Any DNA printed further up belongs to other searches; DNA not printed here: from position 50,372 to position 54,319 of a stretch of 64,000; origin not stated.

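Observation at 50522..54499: Self-contained two-gene cassette: a Pro/Thr-repeat mini-lipoprotein followed by a 1215-aa orphan secreted protein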

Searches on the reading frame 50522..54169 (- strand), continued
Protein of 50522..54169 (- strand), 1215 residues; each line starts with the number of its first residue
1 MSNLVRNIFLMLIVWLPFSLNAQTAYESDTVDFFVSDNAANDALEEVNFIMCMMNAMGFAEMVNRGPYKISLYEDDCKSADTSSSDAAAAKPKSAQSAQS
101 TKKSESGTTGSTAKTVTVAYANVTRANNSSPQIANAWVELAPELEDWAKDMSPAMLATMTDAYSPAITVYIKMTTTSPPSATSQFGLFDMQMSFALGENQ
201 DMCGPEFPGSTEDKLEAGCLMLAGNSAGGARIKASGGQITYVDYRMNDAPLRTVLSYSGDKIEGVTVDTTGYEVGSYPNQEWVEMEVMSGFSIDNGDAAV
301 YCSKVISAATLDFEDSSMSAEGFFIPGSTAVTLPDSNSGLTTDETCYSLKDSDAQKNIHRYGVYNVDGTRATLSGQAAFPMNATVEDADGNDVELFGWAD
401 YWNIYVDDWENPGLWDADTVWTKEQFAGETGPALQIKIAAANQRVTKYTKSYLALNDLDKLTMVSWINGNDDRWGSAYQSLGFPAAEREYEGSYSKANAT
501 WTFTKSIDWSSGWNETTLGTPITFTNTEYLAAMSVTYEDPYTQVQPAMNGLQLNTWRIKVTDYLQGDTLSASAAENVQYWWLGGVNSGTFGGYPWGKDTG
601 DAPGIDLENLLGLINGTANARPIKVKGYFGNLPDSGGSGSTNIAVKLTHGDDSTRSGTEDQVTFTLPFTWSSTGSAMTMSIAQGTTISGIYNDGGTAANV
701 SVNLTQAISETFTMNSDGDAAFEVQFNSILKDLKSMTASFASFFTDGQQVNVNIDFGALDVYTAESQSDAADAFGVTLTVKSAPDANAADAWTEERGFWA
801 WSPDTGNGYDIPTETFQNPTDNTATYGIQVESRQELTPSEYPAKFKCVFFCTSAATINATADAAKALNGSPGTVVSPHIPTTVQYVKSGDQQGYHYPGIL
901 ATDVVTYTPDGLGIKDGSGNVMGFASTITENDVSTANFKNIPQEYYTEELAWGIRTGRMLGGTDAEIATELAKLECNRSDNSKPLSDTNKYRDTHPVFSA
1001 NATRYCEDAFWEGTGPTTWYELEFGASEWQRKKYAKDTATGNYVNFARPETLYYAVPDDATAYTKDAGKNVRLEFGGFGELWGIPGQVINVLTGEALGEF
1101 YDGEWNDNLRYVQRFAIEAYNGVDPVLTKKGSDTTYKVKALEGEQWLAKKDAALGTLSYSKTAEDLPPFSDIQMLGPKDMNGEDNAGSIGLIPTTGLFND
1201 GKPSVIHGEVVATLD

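Call 33: search_protein_representatives(alignment_id=A2)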
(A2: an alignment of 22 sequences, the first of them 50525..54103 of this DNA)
Query: 22 sequences, 970 profile positions. Proteins with E-value up to 0.001 (for the whole library): 797; up to 1e-10: 477; up to 1e-30: 141. The best 150 are listed.
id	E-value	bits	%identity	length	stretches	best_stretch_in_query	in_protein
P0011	0.0e+00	1710.4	-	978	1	12-970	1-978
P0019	0.0e+00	1350.3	-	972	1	4-969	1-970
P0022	0.0e+00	1230.1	-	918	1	4-969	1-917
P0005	0.0e+00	1082.0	-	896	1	331-970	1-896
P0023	1.2e-261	887.6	-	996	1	4-970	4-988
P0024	6.4e-252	855.3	-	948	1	1-967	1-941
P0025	1.3e-211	721.9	-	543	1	543-969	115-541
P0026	6.2e-193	660.1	-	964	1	4-967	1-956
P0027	1.3e-190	652.4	-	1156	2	7-939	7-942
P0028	2.8e-177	608.3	-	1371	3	489-931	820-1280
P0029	4.2e-171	587.8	-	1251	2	6-643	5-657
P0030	2.0e-165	569.0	-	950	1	1-968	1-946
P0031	2.7e-156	538.8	-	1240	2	4-635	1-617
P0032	1.4e-153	529.8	-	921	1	130-969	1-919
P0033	1.4e-152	526.5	-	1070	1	6-968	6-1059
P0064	2.2e-75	271.0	-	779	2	341-967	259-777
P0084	2.7e-50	188.0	-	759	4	759-967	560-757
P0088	8.2e-49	183.1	-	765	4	343-621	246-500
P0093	1.4e-43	165.7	-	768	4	756-851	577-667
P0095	6.2e-43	163.6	-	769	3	758-965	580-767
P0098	1.3e-42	162.5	-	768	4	338-477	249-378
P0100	7.4e-42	160.0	-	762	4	769-966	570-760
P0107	2.6e-38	148.3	-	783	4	768-909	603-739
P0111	2.1e-37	145.3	-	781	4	343-654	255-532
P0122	2.9e-35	138.2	-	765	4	760-965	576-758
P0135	1.7e-33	132.4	-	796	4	13-166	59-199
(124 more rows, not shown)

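Call 35: predict_structure(alignment_id=A2)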
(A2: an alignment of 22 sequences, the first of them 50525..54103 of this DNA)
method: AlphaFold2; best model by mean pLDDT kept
length: 1193 residues; sequences in the alignment: 22
mean_pLDDT: 64.7   pTM: 0.45
mean pLDDT of the five models: 64.7, 63.6, 62.9, 60.4, 59.2
residues with pLDDT >= 90: 136; 70-90: 427; 50-70: 302; < 50: 328
segments of 3 or more residues with pLDDT < 50: 1-16, 57-91, 253-258, 312-321, 329-338, 516-610, 627-637, 694-728, 736-770, 957-975, 1069-1091, 1120-1132, 1182-1193
pLDDT, mean of each block of 10 residues (from residue 1): 28 45 65 67 72 52 30 27 25 70 68 82 62 63 82 72 79 79 64 70 82 85 76 79 74 49 77 67 75 62 72 41 52 42 72 70 76 73 60 80 64 87 90 90 87 88 90 93 78 83 92 51 24 24 22 23 23 24 33 37 41 59 53 44 70 69 65 54 64 51 44 36 46 47 32 41 32 82 81 90 85 87 93 93 85 90 68 77 90 92 84 86 82 90 91 61 37 49 77 85 75 88 80 78 69 61 50 44 45 61 76 68 41 59 82 76 79 64 38 29
secondary structure, 60 per line:
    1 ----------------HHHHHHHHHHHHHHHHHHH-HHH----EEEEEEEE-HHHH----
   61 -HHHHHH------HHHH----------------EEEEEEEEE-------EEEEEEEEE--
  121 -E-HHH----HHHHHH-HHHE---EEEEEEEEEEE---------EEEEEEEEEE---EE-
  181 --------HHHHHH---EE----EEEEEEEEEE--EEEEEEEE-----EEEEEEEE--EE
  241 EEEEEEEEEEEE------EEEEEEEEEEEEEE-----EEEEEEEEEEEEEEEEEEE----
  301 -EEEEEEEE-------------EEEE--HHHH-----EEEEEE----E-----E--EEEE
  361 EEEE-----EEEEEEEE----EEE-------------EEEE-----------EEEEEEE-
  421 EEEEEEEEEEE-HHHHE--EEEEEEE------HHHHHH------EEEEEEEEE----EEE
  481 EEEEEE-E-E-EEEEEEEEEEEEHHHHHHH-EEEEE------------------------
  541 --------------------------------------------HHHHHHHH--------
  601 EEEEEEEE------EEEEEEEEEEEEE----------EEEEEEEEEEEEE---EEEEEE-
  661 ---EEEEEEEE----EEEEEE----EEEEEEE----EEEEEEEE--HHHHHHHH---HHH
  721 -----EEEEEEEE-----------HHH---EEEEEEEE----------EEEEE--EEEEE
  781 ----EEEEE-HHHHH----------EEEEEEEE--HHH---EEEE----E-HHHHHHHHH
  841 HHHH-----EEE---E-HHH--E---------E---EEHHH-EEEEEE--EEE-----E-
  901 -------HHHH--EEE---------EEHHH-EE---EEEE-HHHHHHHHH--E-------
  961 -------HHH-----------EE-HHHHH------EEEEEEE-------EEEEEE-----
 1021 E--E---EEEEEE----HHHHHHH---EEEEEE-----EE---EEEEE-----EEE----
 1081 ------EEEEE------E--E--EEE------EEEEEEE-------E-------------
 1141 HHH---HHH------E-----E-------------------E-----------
elements in order (helices of 4 or more, strands of 3 or more residues): H17-35 E44-51 H53-56 H62-67 H74-77 E94-102 E110-118 H131-136 E145-155 E165-174 H189-194 E204-213 E216-223 E229-236 E239-252 E259-272 E278-296 E302-309 E323-326 H329-332 E338-343 E357-364 E370-377 E382-384 E398-401 E413-419 E421-431 H433-436 E440-446 H453-458 E465-473 E478-486 E492-503 H504-510 E512-516 H585-592 E601-608 E615-627 E638-650 E654-659 E664-671 E676-681 E686-692 E697-704 H707-714 E726-733 E751-758 E769-773 E776-780 E785-789 H791-795 E806-813 E822-825 H832-844 E850-852 E883-888 E891-893 H908-911 E914-916 E937-940 H942-950 H985-989 E996-1002 E1010-1015 E1028-1033 H1038-1044 E1048-1053 E1064-1068 E1074-1076 E1087-1091 E1104-1106 E1113-1119

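Call 38: find_homologous_proteins(query=A3)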
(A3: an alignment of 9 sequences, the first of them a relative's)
Query A3 (9 sequences) (796 aa, profile of the alignment): 155 proteins with E <= 0.001 among 8000 candidates; the best 120 are listed.
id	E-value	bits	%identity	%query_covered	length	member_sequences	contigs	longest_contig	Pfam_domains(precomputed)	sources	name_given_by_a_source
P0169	0.0e+0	1165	41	96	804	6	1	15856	-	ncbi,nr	ncbi:MAG: hypothetical protein HZB63_08135 [Deltaproteobacteria bacterium]|nr:hypothetical protein [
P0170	0.0e+0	1157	41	96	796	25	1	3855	-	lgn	-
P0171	0.0e+0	1104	40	96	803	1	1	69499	-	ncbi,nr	ncbi:MAG: hypothetical protein HY896_13860 [Deltaproteobacteria bacterium]|nr:hypothetical protein [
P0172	0.0e+0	1092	39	96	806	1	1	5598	-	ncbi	-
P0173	0.0e+0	1075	42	96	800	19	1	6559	-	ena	-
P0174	0.0e+0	1051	42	96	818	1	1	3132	-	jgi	-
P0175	0.0e+0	1048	42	96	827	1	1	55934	-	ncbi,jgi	-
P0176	0.0e+0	1046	42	96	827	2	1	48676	-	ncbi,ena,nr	ncbi:MAG TPA: hypothetical protein ENJ04_09100 [Nitrospirae bacterium]|nr:hypothetical protein [Nitr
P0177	0.0e+0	1046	41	96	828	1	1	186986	-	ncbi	-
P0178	0.0e+0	1045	41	96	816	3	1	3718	-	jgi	jgi:hypothetical protein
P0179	0.0e+0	1045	42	96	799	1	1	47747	-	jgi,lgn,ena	-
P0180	0.0e+0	1027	42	96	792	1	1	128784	-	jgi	jgi:hypothetical protein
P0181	0.0e+0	1026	40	96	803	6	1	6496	-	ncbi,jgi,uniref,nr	ncbi:MAG TPA: hypothetical protein ENG63_08830 [Candidatus Desulfofervidus auxilii]|uniref:Lipoprote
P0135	0.0e+0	1019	100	100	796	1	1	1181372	-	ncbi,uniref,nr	ncbi:hypothetical protein KI809_01160 [Geobacter pelophilus]|uniref:Lipoprotein n=1 Tax=Geoanaerobac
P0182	0.0e+0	1017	41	96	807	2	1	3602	-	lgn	-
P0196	7.5e-280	949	40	96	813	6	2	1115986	-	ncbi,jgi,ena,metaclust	metaclust:\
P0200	3.4e-278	944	40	96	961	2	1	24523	PF18998.7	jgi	jgi:hypothetical protein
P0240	1.4e-260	885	38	96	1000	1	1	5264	PF18998.7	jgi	jgi:hypothetical protein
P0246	7.4e-258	876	38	96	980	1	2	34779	PF18998.7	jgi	jgi:hypothetical protein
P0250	1.8e-254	865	37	95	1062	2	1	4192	PF18998.7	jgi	jgi:hypothetical protein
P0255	2.2e-251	855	38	96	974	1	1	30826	PF18998.7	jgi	jgi:hypothetical protein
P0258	5.3e-250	850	38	96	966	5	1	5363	PF18998.7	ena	-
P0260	2.2e-249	848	38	96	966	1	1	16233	PF18998.7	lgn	-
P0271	7.2e-241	820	38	96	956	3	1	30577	PF18998.7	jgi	-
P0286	1.1e-227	777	37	93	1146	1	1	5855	PF18998.7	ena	-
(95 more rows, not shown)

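Call 40: fold_search(model_id=the predicted structure, library=pdb)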
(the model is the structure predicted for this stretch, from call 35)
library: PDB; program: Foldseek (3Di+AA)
matches with E <= 10: 281; with E <= 0.001: 0
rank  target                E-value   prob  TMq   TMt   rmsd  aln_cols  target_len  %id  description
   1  8tv0_A                1.1e-02  0.04  0.04  0.02  45.0       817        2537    8  XptA2 wild type (released 2023-09-27)
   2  9mli_A                4.1e-02  0.03  0.05  0.03  31.8       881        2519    8  Xenorhabdus nematophilus XptA2 RBD C Chimera (released 2025-03-05)
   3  4o4u_D                5.2e-02  0.08  0.05  0.09  34.5       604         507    6  Crystal structure of the vaccine antigen Transferrin Binding Protein B (TbpB) mutant Trp-176-Ala from Haemophilus para (released 2015-01-14)
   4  6l7e_A                1.2e-01  0.02  0.04  0.03  32.1       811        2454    8  Toxin Complex TcdA1-TcdB1-TccC2 (released 2020-11-04)
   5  3ve2_B                1.4e-01  0.03  0.05  0.08  34.2       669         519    7  The 2.1 angstrom crystal structure of Transferrin binding protein B (TbpB) from serogroup B M982 Neisseria meningitidi (released 2012-02-22)
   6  5oj2_B                1.4e-01  0.01  0.04  0.06  42.0       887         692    7  Crystal structure of the chicken MDGA1 ectodomain (released 2017-08-23)
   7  4o4x_B                1.5e-01  0.07  0.05  0.09  34.9       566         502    7  Crystal structure of the vaccine antigen Transferrin Binding Protein B (TbpB) double mutant Tyr-167-Ala and Trp-176-Al (released 2015-01-14)
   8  1ns2_B                1.8e-01  0.08  0.05  0.12  19.9       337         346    8  Crystal structure of galactose mutarotase from Lactococcus lactis mutant E304A complexed with galactose (released 2003-02-11)
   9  4o4x_A                2.0e-01  0.05  0.04  0.08  34.7       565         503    5  Crystal structure of the vaccine antigen Transferrin Binding Protein B (TbpB) double mutant Tyr-167-Ala and Trp-176-Al (released 2015-01-14)
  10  2c5d_A                2.1e-01  0.08  0.03  0.07  19.3       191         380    9  Structure of a minimal Gas6-Axl complex (released 2005-12-19)
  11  1nsm_A                2.1e-01  0.07  0.05  0.12  19.8       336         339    8  Crystal structure of galactose mutarotase from Lactococcus lactis mutant D243A complexed with galactose (released 2003-02-11)
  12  4o4u_B                2.1e-01  0.06  0.05  0.09  34.6       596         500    6  Crystal structure of the vaccine antigen Transferrin Binding Protein B (TbpB) mutant Trp-176-Ala from Haemophilus para (released 2015-01-14)
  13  3csl_A                2.1e-01  0.03  0.07  0.10  42.0       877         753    9  Structure of the Serratia marcescens hemophore receptor HasR in complex with its hemophore HasA and heme (released 2009-01-20)
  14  1l7k_B                2.3e-01  0.07  0.05  0.12  20.1       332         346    9  x-ray structure of galactose mutarotase from Lactococcus lactis complexed with galactose (released 2002-04-24)
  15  1nsm_B                2.3e-01  0.07  0.05  0.12  19.8       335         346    9  Crystal structure of galactose mutarotase from Lactococcus lactis mutant D243A complexed with galactose (released 2003-02-11)
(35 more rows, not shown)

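Call 43: find_encoding_contigs(protein=P0135, flank=8000, max_places=2)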
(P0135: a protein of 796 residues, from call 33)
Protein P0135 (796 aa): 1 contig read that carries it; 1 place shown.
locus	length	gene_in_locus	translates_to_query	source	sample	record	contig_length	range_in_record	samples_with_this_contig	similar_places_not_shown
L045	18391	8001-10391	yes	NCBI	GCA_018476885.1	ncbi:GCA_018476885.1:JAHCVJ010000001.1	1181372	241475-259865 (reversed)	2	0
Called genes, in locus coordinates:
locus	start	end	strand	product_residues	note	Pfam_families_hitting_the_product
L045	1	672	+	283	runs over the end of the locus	-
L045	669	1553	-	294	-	PF00795:CN_hydrolase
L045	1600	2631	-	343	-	PF04371:PAD_porph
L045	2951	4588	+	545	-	PF12729:4HB_MCP_1, PF00672:HAMP, PF00015:MCPsignal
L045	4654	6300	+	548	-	PF12729:4HB_MCP_1, PF00672:HAMP, PF00015:MCPsignal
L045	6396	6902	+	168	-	PF01584:CheW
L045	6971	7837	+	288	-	PF09296:NUDIX-like, PF09297:Zn_ribbon_NUD (weak), PF00293:NUDIX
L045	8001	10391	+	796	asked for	-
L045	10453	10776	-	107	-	-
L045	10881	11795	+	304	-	PF09924:LPG_synthase_C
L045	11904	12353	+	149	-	PF04773:FecR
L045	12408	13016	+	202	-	PF00691:OmpA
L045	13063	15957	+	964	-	PF05226:CHASE2, PF00512:HisKA, PF02518:HATPase_c, PF00072:Response_reg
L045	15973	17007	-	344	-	PF00581:Rhodanese, PF26341:AAA_SelU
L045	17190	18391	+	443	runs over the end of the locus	PF05736:OprF (weak), PF13505:OMP_b-brl, PF00691:OmpA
